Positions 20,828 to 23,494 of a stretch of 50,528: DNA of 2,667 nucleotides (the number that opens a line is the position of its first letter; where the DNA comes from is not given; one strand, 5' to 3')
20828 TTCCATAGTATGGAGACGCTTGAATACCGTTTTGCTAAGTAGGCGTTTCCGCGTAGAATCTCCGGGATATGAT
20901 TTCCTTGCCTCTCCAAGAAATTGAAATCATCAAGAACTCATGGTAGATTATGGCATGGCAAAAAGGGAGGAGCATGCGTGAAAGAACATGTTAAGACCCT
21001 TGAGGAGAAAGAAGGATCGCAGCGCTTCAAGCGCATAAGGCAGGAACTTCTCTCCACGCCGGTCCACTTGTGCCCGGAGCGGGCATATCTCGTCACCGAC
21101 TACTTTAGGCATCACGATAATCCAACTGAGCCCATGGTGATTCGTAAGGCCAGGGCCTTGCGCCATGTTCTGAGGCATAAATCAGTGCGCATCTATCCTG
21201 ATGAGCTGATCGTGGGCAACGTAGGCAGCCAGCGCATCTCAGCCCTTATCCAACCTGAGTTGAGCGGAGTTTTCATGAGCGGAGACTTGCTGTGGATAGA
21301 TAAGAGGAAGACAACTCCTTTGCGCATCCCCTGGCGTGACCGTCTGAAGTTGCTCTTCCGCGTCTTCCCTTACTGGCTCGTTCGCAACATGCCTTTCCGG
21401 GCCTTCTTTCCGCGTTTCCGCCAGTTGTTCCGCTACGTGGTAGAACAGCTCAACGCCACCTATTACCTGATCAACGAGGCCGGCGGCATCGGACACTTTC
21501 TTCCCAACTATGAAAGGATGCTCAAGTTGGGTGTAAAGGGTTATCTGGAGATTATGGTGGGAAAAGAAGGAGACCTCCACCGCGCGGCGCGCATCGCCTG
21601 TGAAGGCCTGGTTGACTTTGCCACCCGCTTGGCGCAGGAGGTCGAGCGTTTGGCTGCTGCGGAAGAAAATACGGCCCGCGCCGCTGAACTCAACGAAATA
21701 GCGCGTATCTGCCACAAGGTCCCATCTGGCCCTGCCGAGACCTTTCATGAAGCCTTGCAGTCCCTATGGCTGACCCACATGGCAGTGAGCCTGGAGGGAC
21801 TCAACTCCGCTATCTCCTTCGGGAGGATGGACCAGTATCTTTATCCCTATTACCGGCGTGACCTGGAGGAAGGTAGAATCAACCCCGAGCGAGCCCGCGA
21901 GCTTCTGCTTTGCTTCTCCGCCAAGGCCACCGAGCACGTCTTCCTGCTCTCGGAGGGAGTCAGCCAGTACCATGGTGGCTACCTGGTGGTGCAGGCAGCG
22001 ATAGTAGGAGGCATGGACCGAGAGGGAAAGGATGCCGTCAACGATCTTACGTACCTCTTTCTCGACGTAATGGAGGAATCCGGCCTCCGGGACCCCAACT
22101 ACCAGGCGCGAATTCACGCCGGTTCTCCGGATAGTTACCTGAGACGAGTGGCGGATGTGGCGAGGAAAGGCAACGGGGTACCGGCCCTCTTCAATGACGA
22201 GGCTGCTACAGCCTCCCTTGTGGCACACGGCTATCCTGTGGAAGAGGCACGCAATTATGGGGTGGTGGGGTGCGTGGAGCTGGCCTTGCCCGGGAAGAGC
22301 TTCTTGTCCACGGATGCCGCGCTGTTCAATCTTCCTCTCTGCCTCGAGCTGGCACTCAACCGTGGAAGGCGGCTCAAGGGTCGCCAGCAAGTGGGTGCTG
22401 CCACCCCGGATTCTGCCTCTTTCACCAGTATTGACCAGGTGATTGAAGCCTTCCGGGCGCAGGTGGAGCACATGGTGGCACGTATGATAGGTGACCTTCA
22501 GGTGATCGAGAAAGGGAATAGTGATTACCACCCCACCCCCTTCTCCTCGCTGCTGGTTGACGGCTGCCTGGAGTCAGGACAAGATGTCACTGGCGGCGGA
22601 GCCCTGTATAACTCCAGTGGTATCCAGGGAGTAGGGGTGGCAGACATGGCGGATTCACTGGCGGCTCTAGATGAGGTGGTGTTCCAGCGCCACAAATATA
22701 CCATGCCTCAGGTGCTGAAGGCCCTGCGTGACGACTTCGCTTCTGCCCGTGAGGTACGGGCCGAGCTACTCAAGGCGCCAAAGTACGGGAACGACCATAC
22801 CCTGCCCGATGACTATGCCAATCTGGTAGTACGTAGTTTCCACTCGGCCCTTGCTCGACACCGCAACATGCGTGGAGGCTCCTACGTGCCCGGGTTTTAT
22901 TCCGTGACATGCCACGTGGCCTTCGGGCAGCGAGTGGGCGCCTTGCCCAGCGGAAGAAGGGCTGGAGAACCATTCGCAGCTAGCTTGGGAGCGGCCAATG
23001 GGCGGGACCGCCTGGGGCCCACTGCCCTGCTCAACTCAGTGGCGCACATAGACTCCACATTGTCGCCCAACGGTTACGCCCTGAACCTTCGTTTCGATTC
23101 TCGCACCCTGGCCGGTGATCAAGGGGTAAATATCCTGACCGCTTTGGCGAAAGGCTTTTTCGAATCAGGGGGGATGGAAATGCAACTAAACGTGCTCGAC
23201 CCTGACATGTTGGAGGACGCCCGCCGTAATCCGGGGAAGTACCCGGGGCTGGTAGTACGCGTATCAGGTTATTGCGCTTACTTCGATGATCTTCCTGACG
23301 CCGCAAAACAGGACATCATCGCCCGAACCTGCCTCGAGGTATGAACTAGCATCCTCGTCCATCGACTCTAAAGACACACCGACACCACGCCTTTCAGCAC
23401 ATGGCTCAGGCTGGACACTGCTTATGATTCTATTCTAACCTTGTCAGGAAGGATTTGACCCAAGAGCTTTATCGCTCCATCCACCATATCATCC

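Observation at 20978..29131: Two dissimilar glycyl-radical enzymes served by one activase inside a CoA-ester catabolic island: a candidate undescribed anaerobic pathway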

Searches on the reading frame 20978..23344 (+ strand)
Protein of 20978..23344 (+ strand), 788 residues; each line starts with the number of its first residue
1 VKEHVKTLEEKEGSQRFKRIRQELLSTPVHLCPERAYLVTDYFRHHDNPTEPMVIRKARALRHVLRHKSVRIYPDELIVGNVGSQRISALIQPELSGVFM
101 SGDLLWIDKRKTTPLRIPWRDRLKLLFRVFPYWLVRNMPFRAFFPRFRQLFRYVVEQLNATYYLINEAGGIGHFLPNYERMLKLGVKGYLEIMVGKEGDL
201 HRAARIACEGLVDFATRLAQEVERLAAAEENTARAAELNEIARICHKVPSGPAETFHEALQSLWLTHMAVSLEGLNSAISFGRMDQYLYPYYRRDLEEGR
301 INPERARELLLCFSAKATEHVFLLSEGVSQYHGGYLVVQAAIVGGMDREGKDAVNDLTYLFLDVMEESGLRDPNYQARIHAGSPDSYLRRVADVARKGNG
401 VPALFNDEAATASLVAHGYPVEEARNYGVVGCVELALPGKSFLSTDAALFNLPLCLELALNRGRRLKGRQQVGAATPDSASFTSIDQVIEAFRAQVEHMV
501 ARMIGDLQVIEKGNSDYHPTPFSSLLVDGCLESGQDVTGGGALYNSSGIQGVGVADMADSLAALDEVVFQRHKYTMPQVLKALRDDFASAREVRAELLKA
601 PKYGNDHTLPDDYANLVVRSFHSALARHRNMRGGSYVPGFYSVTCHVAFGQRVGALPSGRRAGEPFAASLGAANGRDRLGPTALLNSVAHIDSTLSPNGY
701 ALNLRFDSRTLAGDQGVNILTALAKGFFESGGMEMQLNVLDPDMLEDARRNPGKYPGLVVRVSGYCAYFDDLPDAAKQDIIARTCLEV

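Call 4: search_protein_families(library=pfam, proteins=[window:20978-23344:+])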
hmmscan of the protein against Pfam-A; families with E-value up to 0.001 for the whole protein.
window:20978-23344:+ (788 aa): 2 families
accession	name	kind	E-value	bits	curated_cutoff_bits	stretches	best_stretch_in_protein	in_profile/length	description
PF02901.20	PFL-like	-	2e-176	588.9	24.3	1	15-650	3-647/647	Pyruvate formate lyase-like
PF01228.26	Gly_radical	-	1.3e-25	90.4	22.2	1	671-769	6-105/106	Glycine radical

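Call 6: search_solved_structures(query=window:20978-23344:+, max_evalue=0.00001)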
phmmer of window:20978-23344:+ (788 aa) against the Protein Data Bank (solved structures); distinct sequences matched with E-value up to 0.00001: 37.
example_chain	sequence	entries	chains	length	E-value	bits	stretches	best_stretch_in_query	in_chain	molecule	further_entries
2f3o_A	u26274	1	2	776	3.2e-151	508.3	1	24-784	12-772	pyruvate formate-lyase 2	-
9f3w_A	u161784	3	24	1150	7.1e-144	484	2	15-787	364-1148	Choline trimethylamine-lyase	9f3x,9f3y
1r8w_A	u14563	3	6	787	8.1e-144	483.9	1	15-784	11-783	glycerol dehydratase | B12-independent glycerol dehydratase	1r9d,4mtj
5i2a_A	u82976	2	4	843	1.3e-137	463.4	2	14-615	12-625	Diol-dehydratase | Diol dehydratase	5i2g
8id0_A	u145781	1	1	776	2.4e-132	445.9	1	13-784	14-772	formate C-acetyltransferase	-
8yjo_A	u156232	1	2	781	1.3e-126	427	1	14-785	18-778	Probable dehydratase PflD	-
9rco_A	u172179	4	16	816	1.7e-126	426.5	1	15-784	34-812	Glycyl radical protein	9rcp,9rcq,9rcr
8id1_A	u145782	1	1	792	1e-125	424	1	9-785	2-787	Formate C-acetyltransferase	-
6vxc_A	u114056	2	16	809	1e-121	410.8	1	15-784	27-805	Trans-4-hydroxy-L-proline dehydratase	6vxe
5a0u_A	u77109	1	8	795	2.8e-120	406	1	15-787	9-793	CHOLINE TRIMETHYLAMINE LYASE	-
5a0z_A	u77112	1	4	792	3.2e-120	405.8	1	15-787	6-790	CHOLINE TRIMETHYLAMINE LYASE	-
9ht9_A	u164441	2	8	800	9.8e-120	404.2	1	16-786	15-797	Choline trimethylamine-lyase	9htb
9r0v_A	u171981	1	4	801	1e-119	404.2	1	16-786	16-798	Choline trimethylamine-lyase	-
6vue_A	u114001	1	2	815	1.1e-119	404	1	16-786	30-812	Choline trimethylamine-lyase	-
5fau_A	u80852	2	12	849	1.3e-119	403.8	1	16-786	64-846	Choline trimethylamine-lyase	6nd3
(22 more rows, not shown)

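Call 11: find_homologous_proteins(query=window:20978-23344:+, max_evalue=1e-50)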
Query window:20978-23344:+ (788 aa): 4021 proteins with E <= 1e-50 among 8000 candidates; the best 120 are listed.
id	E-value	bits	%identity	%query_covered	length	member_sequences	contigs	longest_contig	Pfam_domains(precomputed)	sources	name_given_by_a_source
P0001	0.0e+0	1801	100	100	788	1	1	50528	PF02901.21,PF01228.27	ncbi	-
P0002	0.0e+0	1767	98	100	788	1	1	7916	PF02901.21,PF01228.27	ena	-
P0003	0.0e+0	1748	97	100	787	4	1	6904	PF02901.21,PF01228.27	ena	-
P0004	0.0e+0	1711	94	100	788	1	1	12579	PF02901.21,PF01228.27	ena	-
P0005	0.0e+0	1710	95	99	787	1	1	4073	PF02901.21,PF01228.27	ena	-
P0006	0.0e+0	1710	94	100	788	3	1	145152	PF02901.21,PF01228.27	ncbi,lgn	-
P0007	0.0e+0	1702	94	100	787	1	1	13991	PF02901.21,PF01228.27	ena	-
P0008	0.0e+0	1700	95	99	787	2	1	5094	PF02901.21,PF01228.27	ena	-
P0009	0.0e+0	1583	88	100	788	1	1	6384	PF02901.21,PF01228.27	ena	-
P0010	0.0e+0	1580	94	93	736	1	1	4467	PF02901.21,PF01228.27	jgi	jgi:formate C-acetyltransferase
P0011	0.0e+0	1572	87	100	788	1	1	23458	PF02901.21,PF01228.27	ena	-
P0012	0.0e+0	1547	85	100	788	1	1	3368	PF02901.21,PF01228.27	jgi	-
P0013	0.0e+0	1546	86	100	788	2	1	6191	PF02901.21,PF01228.27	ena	-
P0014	0.0e+0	1538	84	100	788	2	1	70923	PF02901.21,PF01228.27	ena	-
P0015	0.0e+0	1531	84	100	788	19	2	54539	PF02901.21,PF01228.27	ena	-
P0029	0.0e+0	1485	81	100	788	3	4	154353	PF02901.21,PF01228.27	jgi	-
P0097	0.0e+0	1331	75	99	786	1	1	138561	PF02901.21,PF01228.27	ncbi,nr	ncbi:MAG: formate acetyltransferase [Actinobacteria bacterium]|nr:formate acetyltransferase [Actinom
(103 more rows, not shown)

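Call 15: find_encoding_contigs(protein=P0006, flank=10000, max_places=2)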
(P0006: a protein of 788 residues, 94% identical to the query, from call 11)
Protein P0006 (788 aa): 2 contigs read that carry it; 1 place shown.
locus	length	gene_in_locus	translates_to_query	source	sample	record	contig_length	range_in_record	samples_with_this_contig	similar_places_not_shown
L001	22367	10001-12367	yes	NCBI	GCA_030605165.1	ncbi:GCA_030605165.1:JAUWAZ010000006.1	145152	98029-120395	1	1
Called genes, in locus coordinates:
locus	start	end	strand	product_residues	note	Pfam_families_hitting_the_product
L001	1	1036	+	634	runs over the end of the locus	PF00501:AMP-binding, PF23562:AMP-binding_C_3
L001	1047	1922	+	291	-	PF02653:BPD_transp_2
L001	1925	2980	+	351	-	PF02653:BPD_transp_2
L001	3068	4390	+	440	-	PF13458:Peripla_BP_6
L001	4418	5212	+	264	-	PF00005:ABC_tran, PF13304:AAA_21 (faint)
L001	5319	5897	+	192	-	PF13452:FAS1_DH_region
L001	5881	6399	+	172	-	PF01575:MaoC_dehydratas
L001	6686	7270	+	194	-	PF13452:FAS1_DH_region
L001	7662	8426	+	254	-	PF00106:adh_short, PF08659:KR, PF13561:adh_short_C2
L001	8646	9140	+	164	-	PF00149:Metallophos (faint), PF12850:Metallophos_2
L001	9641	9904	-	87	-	-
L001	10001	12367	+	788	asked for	PF02901:PFL-like, PF01228:Gly_radical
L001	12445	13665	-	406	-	PF03060:NMO, PF01070:FMN_dh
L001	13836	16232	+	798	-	PF02901:PFL-like, PF01228:Gly_radical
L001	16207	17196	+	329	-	PF13237:Fer4_10 (faint), PF12838:Fer4_7, PF13187:Fer4_9 (weak), PF14697:Fer4_21 (weak), PF00037:Fer4, PF04055:Radical_SAM, PF12837:Fer4_6 (weak), PF13353:Fer4_12 (weak), +1 more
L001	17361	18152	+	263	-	PF00378:ECH_1, PF16113:ECH_2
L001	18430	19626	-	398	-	PF12705:PDDEXK_1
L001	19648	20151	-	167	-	PF13482:RNase_H_2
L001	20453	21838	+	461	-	PF05977:MFS_3, PF00083:Sugar_tr, PF07690:MFS_1, PF12832:MFS_1_like (faint), PF07690:MFS_1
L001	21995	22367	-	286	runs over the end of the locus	PF02645:DegV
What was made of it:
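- The genes are adjacent in the window and in L001 (call 15).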

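Call 16: find_encoding_contigs(protein=P0029, flank=10000, max_places=3)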
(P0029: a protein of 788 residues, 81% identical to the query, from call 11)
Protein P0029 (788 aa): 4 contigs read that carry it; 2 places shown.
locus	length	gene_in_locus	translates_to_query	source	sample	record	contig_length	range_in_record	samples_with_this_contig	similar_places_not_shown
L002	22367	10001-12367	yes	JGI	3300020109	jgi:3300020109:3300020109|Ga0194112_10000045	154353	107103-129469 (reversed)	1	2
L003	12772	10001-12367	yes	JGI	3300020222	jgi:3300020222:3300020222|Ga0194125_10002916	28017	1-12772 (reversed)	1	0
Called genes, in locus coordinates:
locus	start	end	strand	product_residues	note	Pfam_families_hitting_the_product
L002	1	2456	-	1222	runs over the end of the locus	PF04563:RNA_pol_Rpb2_1, PF04561:RNA_pol_Rpb2_2, PF04565:RNA_pol_Rpb2_3, PF10385:RNA_pol_Rpb2_45, PF00562:RNA_pol_Rpb2_6, PF04560:RNA_pol_Rpb2_7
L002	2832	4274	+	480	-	PF02629:CoA_binding, PF13380:CoA_binding_2, PF13607:Succ_CoA_lig, PF19045:Ligase_CoA_2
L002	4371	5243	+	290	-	PF00158:Sigma54_activat (faint), PF13191:AAA_16 (faint), PF00004:AAA, PF07724:AAA_2, PF07728:AAA_5, PF13401:AAA_22 (weak)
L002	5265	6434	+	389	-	PF05762:VWA_CoxE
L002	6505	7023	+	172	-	PF00156:Pribosyltran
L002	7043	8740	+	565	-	PF01979:Amidohydro_1, PF07969:Amidohydro_3 (faint), PF13382:Adenine_deam_C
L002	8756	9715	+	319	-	PF00478:IMPDH, PF03060:NMO, PF00977:His_biosynth (faint), PF01070:FMN_dh (weak), PF00478:IMPDH (weak)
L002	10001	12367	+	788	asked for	PF02901:PFL-like, PF01228:Gly_radical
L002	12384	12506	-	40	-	-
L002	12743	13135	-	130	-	PF00072:Response_reg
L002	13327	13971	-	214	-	PF00072:Response_reg, PF00196:GerE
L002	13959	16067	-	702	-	PF17201:Cache_3-Cache_2 (weak), PF00672:HAMP, PF01590:GAF, PF13185:GAF_2, PF13492:GAF_3, PF07730:HisKA_3, PF13581:HATPase_c_2 (faint), PF02518:HATPase_c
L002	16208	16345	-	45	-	-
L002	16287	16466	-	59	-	-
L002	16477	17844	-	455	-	PF00587:tRNA-synt_2b, PF03129:HGTP_anticodon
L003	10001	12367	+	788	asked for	PF02901:PFL-like, PF01228:Gly_radical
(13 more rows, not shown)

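Call 17: find_encoding_contigs(protein=P0097, flank=10000, max_places=2)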
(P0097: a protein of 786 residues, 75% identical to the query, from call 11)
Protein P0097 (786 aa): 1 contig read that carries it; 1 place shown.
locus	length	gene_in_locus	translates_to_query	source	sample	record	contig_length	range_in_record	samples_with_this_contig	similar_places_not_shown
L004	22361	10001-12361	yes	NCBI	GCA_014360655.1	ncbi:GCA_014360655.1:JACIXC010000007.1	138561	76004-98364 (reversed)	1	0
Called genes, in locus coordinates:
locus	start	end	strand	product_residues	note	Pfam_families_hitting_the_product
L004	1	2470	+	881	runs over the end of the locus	PF00890:FAD_binding_2 (weak), PF01266:DAO, PF01593:Amino_oxidase, PF12831:FAD_oxidored, PF13450:NAD_binding_8, PF00970:FAD_binding_6, PF00175:NAD_binding_1, PF00111:Fer2, +4 more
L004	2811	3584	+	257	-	PF04542:Sigma70_r2, PF04539:Sigma70_r3 (weak), PF04545:Sigma70_r4, PF08281:Sigma70_r4_2 (weak)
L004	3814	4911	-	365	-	PF13240:Zn_Ribbon_1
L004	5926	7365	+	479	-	PF01425:Amidase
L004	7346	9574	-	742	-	PF00672:HAMP (weak), PF00015:MCPsignal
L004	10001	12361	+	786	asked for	PF02901:PFL-like, PF01228:Gly_radical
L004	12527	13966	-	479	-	PF00989:PAS, PF08448:PAS_4, PF13188:PAS_8 (weak), PF13426:PAS_9, PF00989:PAS (weak), PF08448:PAS_4, PF00512:HisKA, PF02518:HATPase_c, +2 more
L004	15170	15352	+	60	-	-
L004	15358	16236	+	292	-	PF12849:PBP_like_2, PF13531:SBP_bac_11, PF12727:PBP_like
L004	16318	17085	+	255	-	PF00528:BPD_transp_1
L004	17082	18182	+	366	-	PF02463:SMC_N (weak), PF00005:ABC_tran, PF13304:AAA_21 (weak), PF08402:TOBE_2 (faint), PF03459:TOBE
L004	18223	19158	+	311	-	PF12849:PBP_like_2, PF13531:SBP_bac_11 (weak)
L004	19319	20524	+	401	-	PF03453:MoeA_N, PF00994:MoCF_biosynth, PF03454:MoeA_C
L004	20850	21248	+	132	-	PF00072:Response_reg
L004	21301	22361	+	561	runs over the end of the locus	PF05157:MshEN, PF00437:T2SSE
